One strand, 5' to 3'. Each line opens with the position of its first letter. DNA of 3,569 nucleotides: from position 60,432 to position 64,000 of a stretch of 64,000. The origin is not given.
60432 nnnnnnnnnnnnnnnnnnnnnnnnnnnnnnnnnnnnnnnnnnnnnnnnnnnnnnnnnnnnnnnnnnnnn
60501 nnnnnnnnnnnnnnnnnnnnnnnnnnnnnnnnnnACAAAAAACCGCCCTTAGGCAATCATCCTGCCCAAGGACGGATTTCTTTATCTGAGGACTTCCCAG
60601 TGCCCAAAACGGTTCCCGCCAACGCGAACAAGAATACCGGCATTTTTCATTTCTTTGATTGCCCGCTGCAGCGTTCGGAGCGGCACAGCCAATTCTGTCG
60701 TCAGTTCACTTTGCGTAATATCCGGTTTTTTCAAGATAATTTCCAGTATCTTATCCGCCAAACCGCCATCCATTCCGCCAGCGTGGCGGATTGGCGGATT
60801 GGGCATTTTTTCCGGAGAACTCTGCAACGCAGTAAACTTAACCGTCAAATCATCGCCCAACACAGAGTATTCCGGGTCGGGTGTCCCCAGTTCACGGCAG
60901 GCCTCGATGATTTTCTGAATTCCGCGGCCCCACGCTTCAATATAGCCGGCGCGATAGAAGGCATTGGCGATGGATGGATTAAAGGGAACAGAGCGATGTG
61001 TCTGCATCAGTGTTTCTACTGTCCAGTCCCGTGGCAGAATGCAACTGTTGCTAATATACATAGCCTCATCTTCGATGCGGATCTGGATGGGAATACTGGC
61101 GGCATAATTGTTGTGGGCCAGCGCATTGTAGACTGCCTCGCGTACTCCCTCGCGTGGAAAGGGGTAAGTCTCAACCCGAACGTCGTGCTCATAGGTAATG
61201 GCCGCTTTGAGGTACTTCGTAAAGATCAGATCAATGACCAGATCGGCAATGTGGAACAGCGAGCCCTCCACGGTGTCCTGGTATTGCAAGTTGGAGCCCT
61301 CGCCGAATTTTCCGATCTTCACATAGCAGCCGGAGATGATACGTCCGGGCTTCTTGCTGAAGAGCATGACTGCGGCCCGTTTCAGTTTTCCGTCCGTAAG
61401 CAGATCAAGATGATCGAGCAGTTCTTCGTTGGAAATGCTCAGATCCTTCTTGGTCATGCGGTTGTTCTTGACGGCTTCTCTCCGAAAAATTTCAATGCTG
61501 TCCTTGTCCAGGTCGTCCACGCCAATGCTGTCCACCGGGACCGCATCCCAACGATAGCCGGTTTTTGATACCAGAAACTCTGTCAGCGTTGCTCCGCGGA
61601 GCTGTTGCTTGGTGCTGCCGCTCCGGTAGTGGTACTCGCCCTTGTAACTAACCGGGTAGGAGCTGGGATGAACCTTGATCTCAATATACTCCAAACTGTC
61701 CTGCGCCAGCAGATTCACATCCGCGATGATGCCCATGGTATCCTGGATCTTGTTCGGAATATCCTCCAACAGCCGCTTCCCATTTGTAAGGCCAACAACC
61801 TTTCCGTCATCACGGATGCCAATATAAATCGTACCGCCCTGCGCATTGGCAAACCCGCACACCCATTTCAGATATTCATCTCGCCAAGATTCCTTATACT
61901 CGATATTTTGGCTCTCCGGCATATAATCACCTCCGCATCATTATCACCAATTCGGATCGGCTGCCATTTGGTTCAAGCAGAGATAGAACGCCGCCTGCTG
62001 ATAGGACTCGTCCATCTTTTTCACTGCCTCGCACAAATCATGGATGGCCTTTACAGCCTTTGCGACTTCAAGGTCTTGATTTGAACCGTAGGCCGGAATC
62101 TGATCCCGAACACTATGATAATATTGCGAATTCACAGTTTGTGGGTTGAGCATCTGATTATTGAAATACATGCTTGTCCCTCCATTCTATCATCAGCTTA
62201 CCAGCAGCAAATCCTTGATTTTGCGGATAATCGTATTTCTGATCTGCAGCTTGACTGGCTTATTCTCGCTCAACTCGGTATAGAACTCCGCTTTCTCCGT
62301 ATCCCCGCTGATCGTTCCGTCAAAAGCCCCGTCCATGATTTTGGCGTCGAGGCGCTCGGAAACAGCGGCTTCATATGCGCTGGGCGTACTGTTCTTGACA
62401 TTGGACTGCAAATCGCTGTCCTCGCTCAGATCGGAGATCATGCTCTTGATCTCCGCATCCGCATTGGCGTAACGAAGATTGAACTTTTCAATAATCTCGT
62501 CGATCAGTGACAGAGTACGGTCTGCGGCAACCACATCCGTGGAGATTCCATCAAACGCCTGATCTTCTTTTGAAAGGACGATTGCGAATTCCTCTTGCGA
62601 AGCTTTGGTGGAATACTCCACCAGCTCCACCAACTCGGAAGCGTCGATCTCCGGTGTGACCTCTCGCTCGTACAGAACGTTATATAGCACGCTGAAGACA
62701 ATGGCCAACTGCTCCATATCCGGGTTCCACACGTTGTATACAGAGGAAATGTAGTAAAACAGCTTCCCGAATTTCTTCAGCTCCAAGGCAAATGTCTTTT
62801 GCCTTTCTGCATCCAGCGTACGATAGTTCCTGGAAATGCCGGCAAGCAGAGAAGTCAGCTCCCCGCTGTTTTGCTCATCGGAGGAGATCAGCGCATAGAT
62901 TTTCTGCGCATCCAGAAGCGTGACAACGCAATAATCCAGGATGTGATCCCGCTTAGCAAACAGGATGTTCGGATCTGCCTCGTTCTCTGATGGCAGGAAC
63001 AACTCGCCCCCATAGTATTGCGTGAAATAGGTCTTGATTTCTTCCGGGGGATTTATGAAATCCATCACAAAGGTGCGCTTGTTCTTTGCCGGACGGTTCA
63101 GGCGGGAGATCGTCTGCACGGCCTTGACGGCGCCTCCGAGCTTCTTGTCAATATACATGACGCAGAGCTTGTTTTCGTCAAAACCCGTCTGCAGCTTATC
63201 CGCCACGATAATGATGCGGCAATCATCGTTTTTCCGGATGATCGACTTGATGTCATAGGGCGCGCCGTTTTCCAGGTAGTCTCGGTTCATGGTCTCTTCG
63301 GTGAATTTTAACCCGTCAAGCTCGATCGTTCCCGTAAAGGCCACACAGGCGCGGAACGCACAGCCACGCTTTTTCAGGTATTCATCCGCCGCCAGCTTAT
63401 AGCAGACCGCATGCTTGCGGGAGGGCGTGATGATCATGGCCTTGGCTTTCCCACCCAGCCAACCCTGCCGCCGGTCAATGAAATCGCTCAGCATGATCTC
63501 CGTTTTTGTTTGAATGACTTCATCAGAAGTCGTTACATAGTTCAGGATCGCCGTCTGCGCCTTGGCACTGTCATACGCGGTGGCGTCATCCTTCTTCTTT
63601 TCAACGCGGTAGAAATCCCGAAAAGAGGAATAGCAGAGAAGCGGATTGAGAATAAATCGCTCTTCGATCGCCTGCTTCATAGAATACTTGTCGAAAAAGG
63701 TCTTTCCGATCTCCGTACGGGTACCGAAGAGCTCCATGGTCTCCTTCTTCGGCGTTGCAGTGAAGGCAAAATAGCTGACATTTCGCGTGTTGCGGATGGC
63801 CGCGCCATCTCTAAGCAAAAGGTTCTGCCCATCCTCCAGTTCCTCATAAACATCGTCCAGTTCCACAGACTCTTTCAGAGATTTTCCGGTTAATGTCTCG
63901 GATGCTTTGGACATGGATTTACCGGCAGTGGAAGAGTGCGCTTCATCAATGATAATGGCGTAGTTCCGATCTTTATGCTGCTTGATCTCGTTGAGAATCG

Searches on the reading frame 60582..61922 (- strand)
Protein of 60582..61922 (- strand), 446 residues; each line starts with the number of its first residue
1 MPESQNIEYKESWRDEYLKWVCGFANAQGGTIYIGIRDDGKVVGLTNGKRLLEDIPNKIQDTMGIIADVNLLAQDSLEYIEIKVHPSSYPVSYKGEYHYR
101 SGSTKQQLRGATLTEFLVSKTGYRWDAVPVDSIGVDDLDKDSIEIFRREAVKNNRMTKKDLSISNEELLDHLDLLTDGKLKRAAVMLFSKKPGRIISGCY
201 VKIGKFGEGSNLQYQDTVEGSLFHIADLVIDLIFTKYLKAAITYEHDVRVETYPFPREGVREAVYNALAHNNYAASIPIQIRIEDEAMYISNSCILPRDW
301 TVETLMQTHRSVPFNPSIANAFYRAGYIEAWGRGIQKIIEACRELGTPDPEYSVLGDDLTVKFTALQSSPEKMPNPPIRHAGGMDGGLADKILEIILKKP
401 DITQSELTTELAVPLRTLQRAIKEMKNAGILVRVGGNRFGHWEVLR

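Call 4: search_protein_families(library=pfam, proteins=[window:60582-61922:-], max_evalue=0.1)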
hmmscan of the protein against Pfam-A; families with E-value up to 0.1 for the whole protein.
window:60582-61922:- (446 aa): 9 families
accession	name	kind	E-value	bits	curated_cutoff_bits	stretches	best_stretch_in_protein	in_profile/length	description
PF04326.19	SLFN_AlbA_2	-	6.1e-19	69.1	25.3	1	3-108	1-117/118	Schlafen, AlbA_2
PF13749.12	HATPase_c_4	-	1.4e-17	63.9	26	1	278-363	3-89/89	Putative ATP-dependent DNA helicase recG C-terminal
PF13412.12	HTH_24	-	7.4e-08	32.3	21.9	1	391-431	7-47/48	Winged helix-turn-helix DNA-binding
PF08279.18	HTH_11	-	7.1e-05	23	25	1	391-432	4-46/55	HTH domain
PF12802.13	MarR_2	-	0.0011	19.5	27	1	392-434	10-53/61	MarR family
PF08280.17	HTH_Mga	-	0.024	15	23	1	391-426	9-44/59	M protein trans-acting positive regulator (MGA) HTH domain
PF13545.12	HTH_Crp_2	-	0.029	14.7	27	0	401-435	22-56/70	Crp-like helix-turn-helix domain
PF14090.12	HTH_39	-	0.044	14.1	21.3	1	389-432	3-44/70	Winged helix-turn-helix domain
PF00392.27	GntR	-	0.065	13.3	27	0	403-438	26-61/64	Bacterial regulatory proteins, gntR family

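Call 5: search_protein_families(library=padloc, proteins=[window:60582-61922:-], max_evalue=0.1)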
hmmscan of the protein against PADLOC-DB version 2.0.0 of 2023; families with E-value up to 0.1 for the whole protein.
window:60582-61922:- (446 aa): 9 families
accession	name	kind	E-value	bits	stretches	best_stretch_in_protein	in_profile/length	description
PDLC02394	pAgo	-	2.1e-13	46.9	1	15-365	55-436/1121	-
PDLC02402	Aga_SIR2-PNTD1-PNTD2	-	3.8e-12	43.2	1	127-343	313-540/876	Class I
PDLC02418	Aga_SIR2-Kinase-PNTD1-PNTD2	-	1.5e-05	21.4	1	211-342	278-417/756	Class I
PDLC01457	WYL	-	9.7e-05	20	1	392-435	9-52/229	"CAS-I,CAS-II,CAS-III,CAS-IV,CAS-V,CAS-VI; associated_signaling"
PDLC01850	CARF3--CARF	-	0.00027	18.9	1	390-437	148-195/209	-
PDLC03963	SoFic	-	0.0045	14.4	1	389-436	295-343/361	-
PDLC01879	CARF3--CARF_TM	-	0.014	13.1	1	391-432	160-201/222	-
PDLC01044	Csa3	-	0.022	12.6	1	391-433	140-181/194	Type I-A associated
PDLC04133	mad1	-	0.039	12.2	1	401-438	5-40/60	mads_1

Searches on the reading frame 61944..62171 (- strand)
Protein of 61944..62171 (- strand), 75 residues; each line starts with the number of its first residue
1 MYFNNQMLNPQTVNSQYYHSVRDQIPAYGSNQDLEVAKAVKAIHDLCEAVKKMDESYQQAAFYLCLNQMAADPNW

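Call 4: search_protein_families(library=pfam, proteins=[window:61944-62171:-], max_evalue=0.1)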
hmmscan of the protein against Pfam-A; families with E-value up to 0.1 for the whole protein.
window:61944-62171:- (75 aa): 1 family
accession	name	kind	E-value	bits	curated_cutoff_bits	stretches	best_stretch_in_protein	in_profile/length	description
PF22140.1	VipD-like_C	-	0.036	14.8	27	1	31-69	51-90/137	VipD-like, C-terminal domain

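Call 5: search_protein_families(library=padloc, proteins=[window:61944-62171:-], max_evalue=0.1)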
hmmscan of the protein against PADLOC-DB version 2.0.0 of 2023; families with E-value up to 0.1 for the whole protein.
window:61944-62171:- (75 aa): 0 families

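Call 6: search_protein_families(library=phrogs, proteins=[window:61944-62171:-], max_evalue=0.1)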
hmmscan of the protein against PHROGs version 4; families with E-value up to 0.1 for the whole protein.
window:61944-62171:- (75 aa): 0 families

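Call 7: search_protein_families(library=ncbifam, proteins=[window:61944-62171:-], max_evalue=0.1)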
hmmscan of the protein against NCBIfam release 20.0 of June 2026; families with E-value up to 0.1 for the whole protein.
window:61944-62171:- (75 aa): 0 families

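Call 97: find_encoding_contigs(protein=window:61944-62171:-, flank=10000, max_places=4)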
Protein window:61944-62171:- (75 aa): 9 contigs read that carry it; 4 places shown.
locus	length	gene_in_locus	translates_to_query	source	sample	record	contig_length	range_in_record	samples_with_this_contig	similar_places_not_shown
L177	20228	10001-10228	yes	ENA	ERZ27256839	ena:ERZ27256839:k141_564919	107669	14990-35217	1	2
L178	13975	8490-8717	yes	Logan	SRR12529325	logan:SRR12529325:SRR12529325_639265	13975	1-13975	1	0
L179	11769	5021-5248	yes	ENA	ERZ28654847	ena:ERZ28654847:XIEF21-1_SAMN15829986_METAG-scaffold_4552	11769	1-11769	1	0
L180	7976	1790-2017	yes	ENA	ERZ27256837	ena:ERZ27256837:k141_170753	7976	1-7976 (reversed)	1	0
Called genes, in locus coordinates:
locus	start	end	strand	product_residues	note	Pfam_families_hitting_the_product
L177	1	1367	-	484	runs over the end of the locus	PF06782:UPF0236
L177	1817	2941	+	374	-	PF13784:Fic_N, PF02661:Fic, PF21248:SoFic-like_C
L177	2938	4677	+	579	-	PF12161:HsdM_N, PF02384:N6_Mtase, PF07669:Eco57I (weak)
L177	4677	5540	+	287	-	PF02498:Bro-N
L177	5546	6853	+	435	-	PF01420:Methylase_S (faint)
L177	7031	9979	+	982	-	PF04313:HSDR_N, PF04851:ResIII, PF18766:SWI2_SNF2, PF22679:T1R_D3-like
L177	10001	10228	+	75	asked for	-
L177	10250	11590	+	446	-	PF04326:SLFN_AlbA_2, PF13749:HATPase_c_4, PF13412:HTH_24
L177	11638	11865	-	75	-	-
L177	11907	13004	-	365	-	-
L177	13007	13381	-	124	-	-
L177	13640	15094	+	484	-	PF01609:DDE_Tnp_1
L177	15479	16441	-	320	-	PF19553:DUF6076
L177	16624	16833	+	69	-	PF12728:HTH_17 (weak)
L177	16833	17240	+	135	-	PF13730:HTH_36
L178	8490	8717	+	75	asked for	-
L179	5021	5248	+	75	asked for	-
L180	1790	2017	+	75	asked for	-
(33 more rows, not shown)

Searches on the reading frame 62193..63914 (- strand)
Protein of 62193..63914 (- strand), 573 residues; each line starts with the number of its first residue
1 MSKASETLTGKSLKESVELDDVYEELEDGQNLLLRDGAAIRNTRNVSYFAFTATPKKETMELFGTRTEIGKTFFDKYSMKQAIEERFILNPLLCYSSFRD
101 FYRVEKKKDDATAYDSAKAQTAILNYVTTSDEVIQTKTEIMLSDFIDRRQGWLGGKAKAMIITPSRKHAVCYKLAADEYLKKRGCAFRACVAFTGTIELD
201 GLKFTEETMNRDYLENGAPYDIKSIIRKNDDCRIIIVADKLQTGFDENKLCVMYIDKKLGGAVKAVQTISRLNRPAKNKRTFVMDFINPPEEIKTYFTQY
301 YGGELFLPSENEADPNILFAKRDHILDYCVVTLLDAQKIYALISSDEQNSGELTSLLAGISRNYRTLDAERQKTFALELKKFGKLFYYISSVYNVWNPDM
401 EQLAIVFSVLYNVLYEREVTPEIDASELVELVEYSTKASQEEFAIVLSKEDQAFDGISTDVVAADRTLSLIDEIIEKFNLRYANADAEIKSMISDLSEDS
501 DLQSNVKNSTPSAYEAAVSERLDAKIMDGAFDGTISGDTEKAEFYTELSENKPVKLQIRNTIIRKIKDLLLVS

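Call 4: search_protein_families(library=pfam, proteins=[window:62193-63914:-], max_evalue=0.1)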
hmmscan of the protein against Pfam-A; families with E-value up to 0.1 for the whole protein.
window:62193-63914:- (573 aa): 3 families
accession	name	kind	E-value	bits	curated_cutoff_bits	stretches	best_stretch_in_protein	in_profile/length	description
PF22679.2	T1R_D3-like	-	2.6e-09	38.1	27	1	221-281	88-149/158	Type I restriction enzyme subunit R domain 3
PF18766.7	SWI2_SNF2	-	0.0011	19.1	26.7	1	44-111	144-206/221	SWI2/SNF2 ATPase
PF25113.1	TPR_ESP1_2nd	-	0.0016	18.8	27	1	403-471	5-73/188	Separase-like, TPR repeats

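Call 5: search_protein_families(library=padloc, proteins=[window:62193-63914:-], max_evalue=0.1)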
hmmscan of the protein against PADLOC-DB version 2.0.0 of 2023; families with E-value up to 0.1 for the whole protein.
window:62193-63914:- (573 aa): 5 families
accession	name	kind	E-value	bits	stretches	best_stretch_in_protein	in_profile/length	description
PDLC03040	REase_I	-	5.1e-14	49.1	1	45-300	439-693/1029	Type I restriction enzyme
PDLC03048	REase_I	-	1.6e-07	27.9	1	228-282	607-660/976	Type I restriction enzyme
PDLC03041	REase_I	-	1.7e-07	27.6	1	228-293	672-737/1099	Type I restriction enzyme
PDLC03044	REase_I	-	5.9e-06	22.5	1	225-287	624-687/1034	Type I restriction enzyme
PDLC03045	REase_I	-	0.0002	17.4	1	228-275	623-669/995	Type I restriction enzyme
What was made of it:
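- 60582..64000 (-): Neighbouring defence block, which is not part of the cassette: AlbA_2/Schlafen-HATPase_c_4-wHTH (60582-61922), orf75 (61944-62171) and hsdR (62193 to beyond the window edge). Pfam and PADLOC hits (calls 4, 5).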
